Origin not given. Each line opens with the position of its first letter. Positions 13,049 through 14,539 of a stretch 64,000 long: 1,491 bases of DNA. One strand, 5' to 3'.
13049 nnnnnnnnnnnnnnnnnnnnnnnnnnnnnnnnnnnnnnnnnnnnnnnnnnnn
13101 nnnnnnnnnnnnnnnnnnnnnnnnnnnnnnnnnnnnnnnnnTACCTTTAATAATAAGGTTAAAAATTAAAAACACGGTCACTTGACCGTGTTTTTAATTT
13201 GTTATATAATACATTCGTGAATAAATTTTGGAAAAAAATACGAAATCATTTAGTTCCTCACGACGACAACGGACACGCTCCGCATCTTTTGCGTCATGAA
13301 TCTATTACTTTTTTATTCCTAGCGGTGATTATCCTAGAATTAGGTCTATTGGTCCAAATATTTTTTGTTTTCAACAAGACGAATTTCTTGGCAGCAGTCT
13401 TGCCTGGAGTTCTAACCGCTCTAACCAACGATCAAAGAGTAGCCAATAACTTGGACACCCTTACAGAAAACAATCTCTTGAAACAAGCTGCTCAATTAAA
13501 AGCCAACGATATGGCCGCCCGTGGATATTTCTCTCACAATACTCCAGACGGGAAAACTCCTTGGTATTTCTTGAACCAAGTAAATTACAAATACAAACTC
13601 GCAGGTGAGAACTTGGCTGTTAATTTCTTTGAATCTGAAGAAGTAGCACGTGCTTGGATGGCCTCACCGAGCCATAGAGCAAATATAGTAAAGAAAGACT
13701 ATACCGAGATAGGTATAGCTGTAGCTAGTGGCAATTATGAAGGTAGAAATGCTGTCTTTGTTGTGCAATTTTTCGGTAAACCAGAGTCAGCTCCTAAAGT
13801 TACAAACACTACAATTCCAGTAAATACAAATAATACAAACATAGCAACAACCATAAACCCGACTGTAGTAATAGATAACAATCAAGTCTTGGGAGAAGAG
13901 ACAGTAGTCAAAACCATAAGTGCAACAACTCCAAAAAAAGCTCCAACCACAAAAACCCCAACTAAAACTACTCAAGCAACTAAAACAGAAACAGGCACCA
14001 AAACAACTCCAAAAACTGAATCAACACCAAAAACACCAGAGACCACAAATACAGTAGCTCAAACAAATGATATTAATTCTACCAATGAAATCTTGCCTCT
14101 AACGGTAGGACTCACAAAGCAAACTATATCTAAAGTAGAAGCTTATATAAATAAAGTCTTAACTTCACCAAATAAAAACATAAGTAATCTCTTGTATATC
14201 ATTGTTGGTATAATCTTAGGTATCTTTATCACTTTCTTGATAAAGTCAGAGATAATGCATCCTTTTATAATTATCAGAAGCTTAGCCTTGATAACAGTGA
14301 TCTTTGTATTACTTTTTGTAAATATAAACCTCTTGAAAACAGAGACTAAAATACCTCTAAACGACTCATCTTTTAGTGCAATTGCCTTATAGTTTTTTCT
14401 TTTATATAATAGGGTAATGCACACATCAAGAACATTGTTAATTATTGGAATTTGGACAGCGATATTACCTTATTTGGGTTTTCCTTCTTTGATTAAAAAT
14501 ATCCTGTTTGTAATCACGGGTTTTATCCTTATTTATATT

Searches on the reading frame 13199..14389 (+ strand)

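Call 39: search_protein_families(library=pfam, proteins=[window:13199-14389:+], max_evalue=0.01)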
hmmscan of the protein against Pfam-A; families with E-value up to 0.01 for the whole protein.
window:13199-14389:+ (397 aa): 1 family
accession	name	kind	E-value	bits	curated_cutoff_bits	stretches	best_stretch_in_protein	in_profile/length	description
PF00188.32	CAP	-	1e-17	65.5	21.1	1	75-190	3-116/117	Cysteine-rich secretory protein family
